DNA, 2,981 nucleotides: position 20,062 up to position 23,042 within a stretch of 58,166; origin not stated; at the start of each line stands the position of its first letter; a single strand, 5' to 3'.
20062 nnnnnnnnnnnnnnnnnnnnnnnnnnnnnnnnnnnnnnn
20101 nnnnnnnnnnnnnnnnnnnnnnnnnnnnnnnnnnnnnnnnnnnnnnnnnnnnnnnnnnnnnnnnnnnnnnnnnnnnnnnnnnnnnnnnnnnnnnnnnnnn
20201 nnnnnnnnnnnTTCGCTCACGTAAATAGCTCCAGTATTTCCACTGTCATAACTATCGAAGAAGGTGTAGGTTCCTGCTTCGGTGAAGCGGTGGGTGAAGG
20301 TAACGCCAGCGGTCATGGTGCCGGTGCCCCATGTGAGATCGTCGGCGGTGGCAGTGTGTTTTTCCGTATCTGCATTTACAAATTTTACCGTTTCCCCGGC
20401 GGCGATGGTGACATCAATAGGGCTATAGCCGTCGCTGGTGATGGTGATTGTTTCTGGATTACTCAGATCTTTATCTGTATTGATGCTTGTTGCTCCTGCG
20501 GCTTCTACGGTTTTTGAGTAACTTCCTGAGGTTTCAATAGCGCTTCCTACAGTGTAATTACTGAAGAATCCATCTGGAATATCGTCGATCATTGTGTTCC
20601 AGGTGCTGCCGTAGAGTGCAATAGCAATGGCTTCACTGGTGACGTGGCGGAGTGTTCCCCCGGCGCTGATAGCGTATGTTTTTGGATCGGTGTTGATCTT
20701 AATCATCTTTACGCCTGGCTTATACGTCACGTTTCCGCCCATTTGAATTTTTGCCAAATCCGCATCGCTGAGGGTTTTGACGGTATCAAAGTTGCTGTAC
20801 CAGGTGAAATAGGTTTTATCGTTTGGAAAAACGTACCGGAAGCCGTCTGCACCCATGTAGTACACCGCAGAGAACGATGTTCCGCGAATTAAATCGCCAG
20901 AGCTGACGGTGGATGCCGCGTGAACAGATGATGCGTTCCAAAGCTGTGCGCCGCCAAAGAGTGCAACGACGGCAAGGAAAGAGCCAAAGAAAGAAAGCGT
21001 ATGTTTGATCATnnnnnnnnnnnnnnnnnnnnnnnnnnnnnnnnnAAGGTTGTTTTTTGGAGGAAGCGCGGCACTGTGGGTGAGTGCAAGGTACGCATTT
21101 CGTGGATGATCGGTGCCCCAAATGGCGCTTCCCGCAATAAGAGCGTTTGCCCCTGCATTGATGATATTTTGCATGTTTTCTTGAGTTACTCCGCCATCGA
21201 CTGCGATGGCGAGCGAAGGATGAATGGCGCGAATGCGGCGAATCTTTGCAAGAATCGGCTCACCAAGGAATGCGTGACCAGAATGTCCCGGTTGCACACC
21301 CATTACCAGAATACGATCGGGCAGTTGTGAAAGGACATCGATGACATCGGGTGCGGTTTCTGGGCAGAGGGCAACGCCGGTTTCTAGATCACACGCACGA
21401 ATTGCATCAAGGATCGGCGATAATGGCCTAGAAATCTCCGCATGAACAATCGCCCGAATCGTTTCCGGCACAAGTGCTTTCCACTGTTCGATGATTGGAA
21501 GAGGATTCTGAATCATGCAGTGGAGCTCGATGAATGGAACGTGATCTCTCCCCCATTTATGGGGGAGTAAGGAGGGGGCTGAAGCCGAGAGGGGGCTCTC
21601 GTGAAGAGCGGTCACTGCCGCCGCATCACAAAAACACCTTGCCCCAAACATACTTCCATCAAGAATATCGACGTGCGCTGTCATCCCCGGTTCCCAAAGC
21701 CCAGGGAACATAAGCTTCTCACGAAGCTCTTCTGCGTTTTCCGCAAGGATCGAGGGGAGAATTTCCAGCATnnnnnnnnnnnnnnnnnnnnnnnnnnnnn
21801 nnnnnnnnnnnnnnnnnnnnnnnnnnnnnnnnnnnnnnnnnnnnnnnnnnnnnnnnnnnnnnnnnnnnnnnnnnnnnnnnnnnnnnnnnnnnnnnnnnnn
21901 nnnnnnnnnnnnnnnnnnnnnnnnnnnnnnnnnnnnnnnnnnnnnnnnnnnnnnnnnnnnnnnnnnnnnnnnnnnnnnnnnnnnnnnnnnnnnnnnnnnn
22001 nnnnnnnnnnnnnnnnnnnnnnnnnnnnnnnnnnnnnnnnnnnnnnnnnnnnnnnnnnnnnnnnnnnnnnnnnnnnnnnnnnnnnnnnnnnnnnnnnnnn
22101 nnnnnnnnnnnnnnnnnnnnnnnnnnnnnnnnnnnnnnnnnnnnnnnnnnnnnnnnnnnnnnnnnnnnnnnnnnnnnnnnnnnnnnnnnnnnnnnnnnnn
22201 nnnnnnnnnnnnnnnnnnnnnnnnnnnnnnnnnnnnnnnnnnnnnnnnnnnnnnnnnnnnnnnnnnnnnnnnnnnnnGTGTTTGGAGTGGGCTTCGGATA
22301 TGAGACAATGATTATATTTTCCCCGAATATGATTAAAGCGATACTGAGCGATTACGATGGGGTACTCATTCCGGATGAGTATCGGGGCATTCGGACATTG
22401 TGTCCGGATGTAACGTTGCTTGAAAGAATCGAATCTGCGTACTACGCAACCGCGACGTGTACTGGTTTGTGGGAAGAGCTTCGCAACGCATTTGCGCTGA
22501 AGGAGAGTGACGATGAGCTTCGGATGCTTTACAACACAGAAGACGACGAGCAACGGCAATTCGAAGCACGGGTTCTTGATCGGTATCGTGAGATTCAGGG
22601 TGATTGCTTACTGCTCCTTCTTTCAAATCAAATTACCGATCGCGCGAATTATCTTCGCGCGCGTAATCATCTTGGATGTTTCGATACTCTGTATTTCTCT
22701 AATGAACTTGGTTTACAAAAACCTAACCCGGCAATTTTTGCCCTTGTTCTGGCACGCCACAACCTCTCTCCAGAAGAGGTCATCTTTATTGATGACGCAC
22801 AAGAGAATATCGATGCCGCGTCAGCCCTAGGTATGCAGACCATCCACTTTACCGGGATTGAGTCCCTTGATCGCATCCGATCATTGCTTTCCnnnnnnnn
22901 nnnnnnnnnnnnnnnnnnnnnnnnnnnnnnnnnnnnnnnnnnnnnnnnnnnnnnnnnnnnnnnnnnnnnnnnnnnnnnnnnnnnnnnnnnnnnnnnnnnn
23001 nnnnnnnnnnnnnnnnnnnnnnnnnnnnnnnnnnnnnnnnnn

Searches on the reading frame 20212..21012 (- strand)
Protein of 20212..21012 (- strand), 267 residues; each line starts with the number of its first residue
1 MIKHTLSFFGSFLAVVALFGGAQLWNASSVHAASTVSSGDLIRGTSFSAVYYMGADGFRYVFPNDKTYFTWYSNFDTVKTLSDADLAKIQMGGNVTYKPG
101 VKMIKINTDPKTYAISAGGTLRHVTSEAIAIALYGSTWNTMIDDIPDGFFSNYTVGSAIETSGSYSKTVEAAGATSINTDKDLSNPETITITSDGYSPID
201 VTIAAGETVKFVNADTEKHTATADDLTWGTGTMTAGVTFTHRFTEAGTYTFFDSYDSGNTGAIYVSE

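Call 50: search_protein_families(library=pfam, proteins=[window:20212-21012:-], max_evalue=0.001)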
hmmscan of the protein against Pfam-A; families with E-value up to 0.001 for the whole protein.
window:20212-21012:- (267 aa): 1 family
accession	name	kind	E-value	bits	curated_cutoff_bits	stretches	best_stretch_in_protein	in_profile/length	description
PF13473.12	Cupredoxin_1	-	8.6e-08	32.6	27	1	184-263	20-102/104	Cupredoxin-like domain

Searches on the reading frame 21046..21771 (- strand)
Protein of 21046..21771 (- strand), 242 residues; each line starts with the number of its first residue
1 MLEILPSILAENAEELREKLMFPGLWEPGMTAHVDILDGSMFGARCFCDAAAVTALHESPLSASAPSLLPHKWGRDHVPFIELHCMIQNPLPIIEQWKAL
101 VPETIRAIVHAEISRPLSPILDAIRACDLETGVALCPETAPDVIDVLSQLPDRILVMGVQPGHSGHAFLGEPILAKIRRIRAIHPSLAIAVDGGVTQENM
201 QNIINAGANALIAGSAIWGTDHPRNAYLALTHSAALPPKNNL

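Call 13: search_protein_families(library=pfam, proteins=[window:21046-21771:-])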
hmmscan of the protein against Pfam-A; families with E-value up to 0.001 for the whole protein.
window:21046-21771:- (242 aa): 1 family
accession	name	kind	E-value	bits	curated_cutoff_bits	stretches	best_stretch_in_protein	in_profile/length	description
PF00834.25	Ribul_P_3_epim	-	3.9e-28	98.6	21.1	1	80-218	59-198/198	Ribulose-phosphate 3 epimerase family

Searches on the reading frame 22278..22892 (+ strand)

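Call 51: search_protein_families(library=pfam, proteins=[window:22278-22892:+], max_evalue=0.001)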
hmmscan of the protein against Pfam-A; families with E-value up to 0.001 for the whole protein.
window:22278-22892:+ (205 aa): 4 families
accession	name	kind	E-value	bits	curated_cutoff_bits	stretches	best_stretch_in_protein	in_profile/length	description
PF00702.32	Hydrolase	-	2e-12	48.4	26.4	1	19-185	1-191/191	haloacid dehalogenase-like hydrolase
PF13419.12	HAD_2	-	1.6e-09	38.6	23.8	1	126-189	113-176/178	Haloacid dehalogenase-like hydrolase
PF13242.12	Hydrolase_like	-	4.3e-06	27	22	1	147-191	3-48/75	HAD-hyrolase-like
PF11019.14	DUF2608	-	0.00033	20.7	22.6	1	157-195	170-209/244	Protein of unknown function (DUF2608)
